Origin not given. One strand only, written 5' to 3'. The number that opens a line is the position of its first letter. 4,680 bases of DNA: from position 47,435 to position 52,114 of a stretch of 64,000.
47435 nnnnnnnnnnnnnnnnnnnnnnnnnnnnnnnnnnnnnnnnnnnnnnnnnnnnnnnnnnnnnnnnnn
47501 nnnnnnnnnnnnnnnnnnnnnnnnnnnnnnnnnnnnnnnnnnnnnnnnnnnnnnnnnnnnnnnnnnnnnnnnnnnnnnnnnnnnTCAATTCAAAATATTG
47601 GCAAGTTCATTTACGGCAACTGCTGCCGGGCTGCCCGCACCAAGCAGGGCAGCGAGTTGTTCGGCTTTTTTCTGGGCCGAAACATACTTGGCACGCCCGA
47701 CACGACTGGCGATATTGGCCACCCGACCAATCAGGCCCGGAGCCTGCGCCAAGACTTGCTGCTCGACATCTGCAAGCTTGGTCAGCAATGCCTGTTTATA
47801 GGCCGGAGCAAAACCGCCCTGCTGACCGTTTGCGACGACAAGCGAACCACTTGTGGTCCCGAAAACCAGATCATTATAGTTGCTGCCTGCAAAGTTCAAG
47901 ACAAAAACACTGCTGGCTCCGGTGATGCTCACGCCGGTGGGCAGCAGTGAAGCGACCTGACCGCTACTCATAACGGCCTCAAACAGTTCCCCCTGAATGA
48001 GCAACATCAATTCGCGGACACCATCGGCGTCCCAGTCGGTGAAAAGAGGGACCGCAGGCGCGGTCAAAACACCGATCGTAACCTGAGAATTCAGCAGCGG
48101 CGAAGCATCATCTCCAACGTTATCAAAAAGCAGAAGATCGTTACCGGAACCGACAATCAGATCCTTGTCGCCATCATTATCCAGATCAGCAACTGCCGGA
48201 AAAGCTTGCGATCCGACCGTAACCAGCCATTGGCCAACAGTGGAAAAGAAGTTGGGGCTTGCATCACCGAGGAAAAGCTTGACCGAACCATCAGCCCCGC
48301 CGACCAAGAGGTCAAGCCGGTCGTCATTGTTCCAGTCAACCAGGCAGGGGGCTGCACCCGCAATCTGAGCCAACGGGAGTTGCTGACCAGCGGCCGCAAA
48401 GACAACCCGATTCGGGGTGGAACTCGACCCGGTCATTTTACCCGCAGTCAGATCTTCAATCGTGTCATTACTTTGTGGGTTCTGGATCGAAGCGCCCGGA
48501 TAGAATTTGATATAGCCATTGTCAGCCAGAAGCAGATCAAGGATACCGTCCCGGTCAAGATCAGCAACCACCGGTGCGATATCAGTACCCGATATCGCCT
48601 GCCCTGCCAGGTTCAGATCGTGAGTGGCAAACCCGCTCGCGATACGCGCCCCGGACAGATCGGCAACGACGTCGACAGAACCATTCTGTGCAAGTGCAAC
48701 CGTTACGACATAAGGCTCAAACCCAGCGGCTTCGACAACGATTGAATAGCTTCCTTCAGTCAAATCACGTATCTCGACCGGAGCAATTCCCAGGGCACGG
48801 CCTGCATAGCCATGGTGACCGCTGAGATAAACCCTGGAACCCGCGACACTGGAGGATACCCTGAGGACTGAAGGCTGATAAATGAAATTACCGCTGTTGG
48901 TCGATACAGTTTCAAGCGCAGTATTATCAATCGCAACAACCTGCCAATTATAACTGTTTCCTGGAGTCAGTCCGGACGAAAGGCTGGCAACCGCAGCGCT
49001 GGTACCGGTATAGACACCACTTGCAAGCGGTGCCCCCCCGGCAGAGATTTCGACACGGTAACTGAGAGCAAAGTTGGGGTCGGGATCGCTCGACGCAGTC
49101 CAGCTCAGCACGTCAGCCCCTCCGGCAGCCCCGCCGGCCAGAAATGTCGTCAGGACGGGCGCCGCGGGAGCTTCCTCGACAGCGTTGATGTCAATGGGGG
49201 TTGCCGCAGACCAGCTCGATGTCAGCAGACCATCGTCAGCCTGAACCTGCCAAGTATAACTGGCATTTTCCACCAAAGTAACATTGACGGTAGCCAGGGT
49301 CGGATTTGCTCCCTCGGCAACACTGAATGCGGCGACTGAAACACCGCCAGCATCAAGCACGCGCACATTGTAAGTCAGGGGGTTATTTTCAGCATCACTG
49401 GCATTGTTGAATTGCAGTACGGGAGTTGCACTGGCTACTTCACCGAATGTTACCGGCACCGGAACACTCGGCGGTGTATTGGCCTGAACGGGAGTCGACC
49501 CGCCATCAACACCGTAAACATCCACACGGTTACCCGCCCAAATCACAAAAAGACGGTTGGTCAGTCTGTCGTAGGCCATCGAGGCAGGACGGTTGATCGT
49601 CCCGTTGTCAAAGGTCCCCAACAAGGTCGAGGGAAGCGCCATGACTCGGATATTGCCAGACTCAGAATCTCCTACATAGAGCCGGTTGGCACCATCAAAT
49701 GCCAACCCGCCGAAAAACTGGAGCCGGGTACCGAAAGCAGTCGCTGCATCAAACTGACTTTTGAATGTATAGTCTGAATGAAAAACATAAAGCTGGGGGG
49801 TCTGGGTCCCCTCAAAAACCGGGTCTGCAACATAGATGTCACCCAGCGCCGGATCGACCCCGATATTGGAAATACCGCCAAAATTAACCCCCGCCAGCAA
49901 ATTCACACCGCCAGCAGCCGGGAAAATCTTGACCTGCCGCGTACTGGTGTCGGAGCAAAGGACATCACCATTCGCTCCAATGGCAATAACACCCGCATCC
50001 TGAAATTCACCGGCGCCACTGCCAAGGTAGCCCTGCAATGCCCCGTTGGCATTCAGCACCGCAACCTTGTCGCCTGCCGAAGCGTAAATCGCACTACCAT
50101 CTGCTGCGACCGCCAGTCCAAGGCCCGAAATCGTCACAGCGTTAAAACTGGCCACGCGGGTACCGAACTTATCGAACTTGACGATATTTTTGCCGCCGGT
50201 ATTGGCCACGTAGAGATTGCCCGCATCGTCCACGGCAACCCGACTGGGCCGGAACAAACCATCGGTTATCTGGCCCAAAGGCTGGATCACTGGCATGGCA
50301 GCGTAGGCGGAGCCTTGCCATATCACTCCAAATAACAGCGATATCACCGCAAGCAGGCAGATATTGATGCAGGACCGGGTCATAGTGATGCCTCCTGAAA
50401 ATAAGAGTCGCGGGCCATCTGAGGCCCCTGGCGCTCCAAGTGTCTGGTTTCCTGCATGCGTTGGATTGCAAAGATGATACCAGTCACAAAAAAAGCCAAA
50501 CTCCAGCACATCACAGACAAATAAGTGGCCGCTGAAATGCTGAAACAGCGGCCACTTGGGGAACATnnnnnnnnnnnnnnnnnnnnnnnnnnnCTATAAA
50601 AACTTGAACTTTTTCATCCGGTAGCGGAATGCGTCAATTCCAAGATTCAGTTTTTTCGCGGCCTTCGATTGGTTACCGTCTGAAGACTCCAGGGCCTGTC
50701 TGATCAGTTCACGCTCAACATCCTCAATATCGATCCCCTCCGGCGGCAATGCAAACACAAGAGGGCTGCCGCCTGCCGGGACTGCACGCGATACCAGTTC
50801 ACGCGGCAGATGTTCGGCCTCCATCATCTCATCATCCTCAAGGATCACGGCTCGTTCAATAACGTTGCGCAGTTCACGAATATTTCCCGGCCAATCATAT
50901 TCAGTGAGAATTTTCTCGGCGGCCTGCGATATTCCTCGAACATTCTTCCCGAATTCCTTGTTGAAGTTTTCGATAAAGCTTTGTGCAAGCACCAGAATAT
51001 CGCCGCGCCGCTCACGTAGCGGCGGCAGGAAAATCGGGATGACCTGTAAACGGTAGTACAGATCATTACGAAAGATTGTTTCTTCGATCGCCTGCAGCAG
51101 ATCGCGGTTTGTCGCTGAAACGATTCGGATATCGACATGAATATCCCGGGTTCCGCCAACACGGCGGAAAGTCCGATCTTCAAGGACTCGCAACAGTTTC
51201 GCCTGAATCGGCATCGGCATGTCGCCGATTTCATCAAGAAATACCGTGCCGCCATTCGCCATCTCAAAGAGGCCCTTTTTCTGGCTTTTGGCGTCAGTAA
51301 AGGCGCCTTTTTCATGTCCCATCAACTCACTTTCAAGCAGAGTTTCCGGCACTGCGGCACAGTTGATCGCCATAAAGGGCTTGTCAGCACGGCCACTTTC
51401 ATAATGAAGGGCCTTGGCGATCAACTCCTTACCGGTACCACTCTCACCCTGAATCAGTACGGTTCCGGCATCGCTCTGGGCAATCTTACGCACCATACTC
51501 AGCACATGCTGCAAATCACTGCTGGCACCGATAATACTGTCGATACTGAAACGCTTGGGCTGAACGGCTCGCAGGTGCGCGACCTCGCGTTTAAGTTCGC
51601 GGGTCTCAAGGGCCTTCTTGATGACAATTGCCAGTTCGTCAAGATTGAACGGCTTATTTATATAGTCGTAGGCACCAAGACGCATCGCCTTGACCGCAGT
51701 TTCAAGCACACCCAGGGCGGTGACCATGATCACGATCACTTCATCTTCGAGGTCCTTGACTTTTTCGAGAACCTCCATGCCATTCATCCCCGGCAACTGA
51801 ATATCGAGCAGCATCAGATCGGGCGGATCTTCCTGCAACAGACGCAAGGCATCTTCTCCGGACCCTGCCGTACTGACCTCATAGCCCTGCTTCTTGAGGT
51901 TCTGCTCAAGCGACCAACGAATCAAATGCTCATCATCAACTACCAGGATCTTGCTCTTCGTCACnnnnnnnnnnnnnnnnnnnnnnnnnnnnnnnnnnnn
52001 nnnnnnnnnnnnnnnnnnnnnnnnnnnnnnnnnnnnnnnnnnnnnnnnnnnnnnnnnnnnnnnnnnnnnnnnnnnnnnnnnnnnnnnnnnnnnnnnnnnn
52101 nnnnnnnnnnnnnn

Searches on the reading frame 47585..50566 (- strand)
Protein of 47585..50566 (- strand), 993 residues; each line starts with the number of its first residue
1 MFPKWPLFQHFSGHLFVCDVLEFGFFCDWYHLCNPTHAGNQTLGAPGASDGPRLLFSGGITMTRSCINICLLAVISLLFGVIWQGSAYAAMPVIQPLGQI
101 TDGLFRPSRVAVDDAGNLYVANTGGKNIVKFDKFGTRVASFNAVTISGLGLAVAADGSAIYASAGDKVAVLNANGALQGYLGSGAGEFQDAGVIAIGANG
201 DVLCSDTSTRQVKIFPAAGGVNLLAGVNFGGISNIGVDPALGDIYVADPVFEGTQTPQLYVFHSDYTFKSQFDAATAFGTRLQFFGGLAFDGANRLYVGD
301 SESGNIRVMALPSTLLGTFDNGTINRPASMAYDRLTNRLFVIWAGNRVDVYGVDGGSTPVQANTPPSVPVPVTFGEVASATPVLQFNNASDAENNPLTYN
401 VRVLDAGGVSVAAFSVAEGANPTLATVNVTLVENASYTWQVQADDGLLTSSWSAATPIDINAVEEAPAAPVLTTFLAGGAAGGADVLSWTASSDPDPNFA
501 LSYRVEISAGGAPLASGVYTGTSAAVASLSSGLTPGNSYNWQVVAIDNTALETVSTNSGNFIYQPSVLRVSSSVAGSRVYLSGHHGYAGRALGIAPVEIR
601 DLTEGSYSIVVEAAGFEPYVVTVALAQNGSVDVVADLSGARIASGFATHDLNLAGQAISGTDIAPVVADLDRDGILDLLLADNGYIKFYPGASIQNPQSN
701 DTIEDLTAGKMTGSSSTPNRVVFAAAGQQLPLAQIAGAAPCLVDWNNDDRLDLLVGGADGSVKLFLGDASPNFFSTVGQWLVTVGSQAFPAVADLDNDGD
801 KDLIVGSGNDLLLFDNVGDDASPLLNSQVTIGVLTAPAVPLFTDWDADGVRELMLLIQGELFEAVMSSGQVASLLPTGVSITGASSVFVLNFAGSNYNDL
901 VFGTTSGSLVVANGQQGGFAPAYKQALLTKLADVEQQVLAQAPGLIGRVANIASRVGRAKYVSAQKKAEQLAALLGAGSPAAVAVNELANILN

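Call 8: search_protein_families(library=ncbifam, proteins=[window:47585-50566:-], max_evalue=0.01)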
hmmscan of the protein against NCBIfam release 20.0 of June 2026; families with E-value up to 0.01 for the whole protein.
window:47585-50566:- (993 aa): 1 family
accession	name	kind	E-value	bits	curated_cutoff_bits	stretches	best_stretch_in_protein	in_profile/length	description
NF035926.1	scyF_NHL_VPEP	equivalog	6.7e-07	28.8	350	2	104-219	151-277/376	scytonemin biosynthesis PEP-CTERM protein ScyF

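Call 9: search_protein_families(library=pfam, proteins=[window:47585-50566:-], max_evalue=0.01)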
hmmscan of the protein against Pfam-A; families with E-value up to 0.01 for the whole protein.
window:47585-50566:- (993 aa): 7 families
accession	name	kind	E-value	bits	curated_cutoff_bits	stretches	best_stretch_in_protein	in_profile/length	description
PF13517.12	FG-GAP_3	-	1.6e-13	51.4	26.9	2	744-805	1-61/61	FG-GAP-like repeat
PF08308.17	PEGA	-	1.6e-10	41.2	20.8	1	567-633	3-63/71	PEGA domain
PF01436.27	NHL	-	4.5e-07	30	20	0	106-131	3-28/28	NHL repeat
PF25788.1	Ig_Rha78A_N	-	0.00015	22.4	27.4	0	487-550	22-88/105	Rha78A-like, N-terminal immunoglobulin domain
PF00041.27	fn3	-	0.00019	22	25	0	486-548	17-71/84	Fibronectin type III domain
PF14783.12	BBS2_Mid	-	0.00041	20.8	27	0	741-769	3-31/108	Ciliary BBSome complex subunit 2, middle region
PF08450.18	SGL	-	0.006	16.7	26.3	0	110-139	189-218/246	SMP-30/Gluconolactonase/LRE-like region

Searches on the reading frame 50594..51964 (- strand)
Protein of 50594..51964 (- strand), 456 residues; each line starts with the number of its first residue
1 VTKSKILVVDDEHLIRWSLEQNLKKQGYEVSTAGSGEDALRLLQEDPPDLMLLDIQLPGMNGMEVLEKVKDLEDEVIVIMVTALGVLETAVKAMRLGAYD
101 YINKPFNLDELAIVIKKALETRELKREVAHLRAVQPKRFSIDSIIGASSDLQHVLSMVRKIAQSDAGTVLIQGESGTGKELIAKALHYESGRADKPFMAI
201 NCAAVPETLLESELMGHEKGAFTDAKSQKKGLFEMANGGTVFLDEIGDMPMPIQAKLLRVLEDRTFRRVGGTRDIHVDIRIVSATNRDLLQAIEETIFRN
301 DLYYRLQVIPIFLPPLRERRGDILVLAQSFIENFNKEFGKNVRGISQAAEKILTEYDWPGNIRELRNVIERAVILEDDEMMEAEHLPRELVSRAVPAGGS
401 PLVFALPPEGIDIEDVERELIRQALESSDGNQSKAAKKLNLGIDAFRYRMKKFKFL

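Call 8: search_protein_families(library=ncbifam, proteins=[window:50594-51964:-], max_evalue=0.01)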
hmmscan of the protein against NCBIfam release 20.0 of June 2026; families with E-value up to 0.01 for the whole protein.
window:50594-51964:- (456 aa): 129 families (the best 25 are shown)
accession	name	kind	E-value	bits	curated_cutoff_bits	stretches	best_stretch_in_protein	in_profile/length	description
NF008469.0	PRK11361.1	equivalog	9.7e-149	496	714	1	3-453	4-454/461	acetoacetate metabolism transcriptional regulator AtoC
TIGR01818.1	ntrC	equivalog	7.2e-135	450.4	558.6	1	6-393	1-384/463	nitrogen regulation protein NR(I)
TIGR02915.1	PEP_resp_reg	equivalog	9.3e-127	423.5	502.6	1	6-443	1-432/445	PEP-CTERM-box response regulator transcription factor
NF051870.1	NAssimRespRegNtrX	equivalog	2.3e-123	412.4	600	1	4-450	2-447/452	nitrogen assimilation response regulator NtrX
NF041946.1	LuxO_transreg_Vib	equivalog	2.1e-118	396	800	1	22-392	15-382/463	quorum-sensing sigma-54 dependent transcriptional regulator LuxO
NF007689.0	PRK10365.1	equivalog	2.1e-113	379.4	760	1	3-441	5-430/441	sigma-54-dependent response regulator transcription factor ZraR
NF049963.1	RespRegFlgRCampy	domain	2.8e-113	379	750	1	6-454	3-428/429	fla regulon two-component system response regulator FlgR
NF008176.1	PRK10923.1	equivalog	4e-113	378.5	620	1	1-396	1-391/469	nitrogen regulation protein NR(I)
NF041552.1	TF_PrdR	equivalog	2.1e-111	373.1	795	1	126-453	256-576/577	sigma-54 dependent transcriptional regulator PrdR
TIGR01817.1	nifA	equivalog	2.8e-110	369.6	528.85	1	122-386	178-438/534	nif-specific transcriptional activator NifA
NF011695.0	PRK15115.1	equivalog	4.1e-106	355.4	763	1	4-437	7-420/445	two-component system response regulator GlrR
NF050807.1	TransRegFlbDCaul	equivalog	1.4e-98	330.7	750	1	25-453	22-438/454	sigma-54-dependent transcriptional regulator FlbD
NF003451.0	PRK05022.1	equivalog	2.3e-97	326.8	476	1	115-444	159-499/512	nitric oxide reductase transcriptional regulator NorR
TIGR02329.1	propionate_PrpR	equivalog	5.3e-93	312.4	499.2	1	68-450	137-524/526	propionate catabolism operon regulatory protein PrpR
NF038308.1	RNA_repair_RtcR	equivalog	1.3e-92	311.3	650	1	85-440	121-498/530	RNA repair transcriptional activator RtcR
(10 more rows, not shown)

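Call 9: search_protein_families(library=pfam, proteins=[window:50594-51964:-], max_evalue=0.01)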
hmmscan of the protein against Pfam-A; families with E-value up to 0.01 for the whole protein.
window:50594-51964:- (456 aa): 13 families
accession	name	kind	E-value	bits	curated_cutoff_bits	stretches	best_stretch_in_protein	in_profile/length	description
PF00158.32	Sigma54_activat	-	7.6e-71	237.6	20.2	1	144-311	1-167/168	Sigma-54 interaction domain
PF00072.30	Response_reg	-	3.3e-32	111.4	30.2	1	6-114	1-109/111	Response regulator receiver domain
PF25601.1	AAA_lid_14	-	2.7e-29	101.3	27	1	317-394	1-78/87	AAA+ ATPase lid domain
PF14532.12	Sigma54_activ_2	-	1.2e-17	64.9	25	1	145-316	1-138/138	Sigma-54 interaction domain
PF02954.25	HTH_8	-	2.2e-14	53.3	22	1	413-453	2-42/42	Bacterial regulatory protein, Fis family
PF07728.20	AAA_5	-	2.2e-07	31.4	22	1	169-286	2-122/139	AAA domain (dynein-related subfamily)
PF00004.35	AAA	-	7.2e-06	26.9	21.2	1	169-301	1-121/131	ATPase family associated with various cellular activities (AAA)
PF07724.20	AAA_2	-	1.7e-05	25.3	27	1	167-278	4-115/166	AAA domain (Cdc48 subfamily)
PF13191.12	AAA_16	-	0.0027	18.7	32.6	1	149-205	7-63/167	AAA ATPase domain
PF01078.27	Mg_chelatase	-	0.0036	17.2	20.3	0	160-187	16-43/207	Magnesium chelatase, subunit ChlI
PF20030.5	bpMoxR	-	0.0054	16.3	27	0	237-286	97-145/205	MoxR domain in the MoxR-vWA-beta-propeller ternary systems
PF06745.19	ATPase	-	0.0075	16.1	26.6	0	168-211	21-65/231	KaiC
PF05673.19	DUF815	-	0.008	15.8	23.8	0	128-190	13-77/249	Protein of unknown function (DUF815)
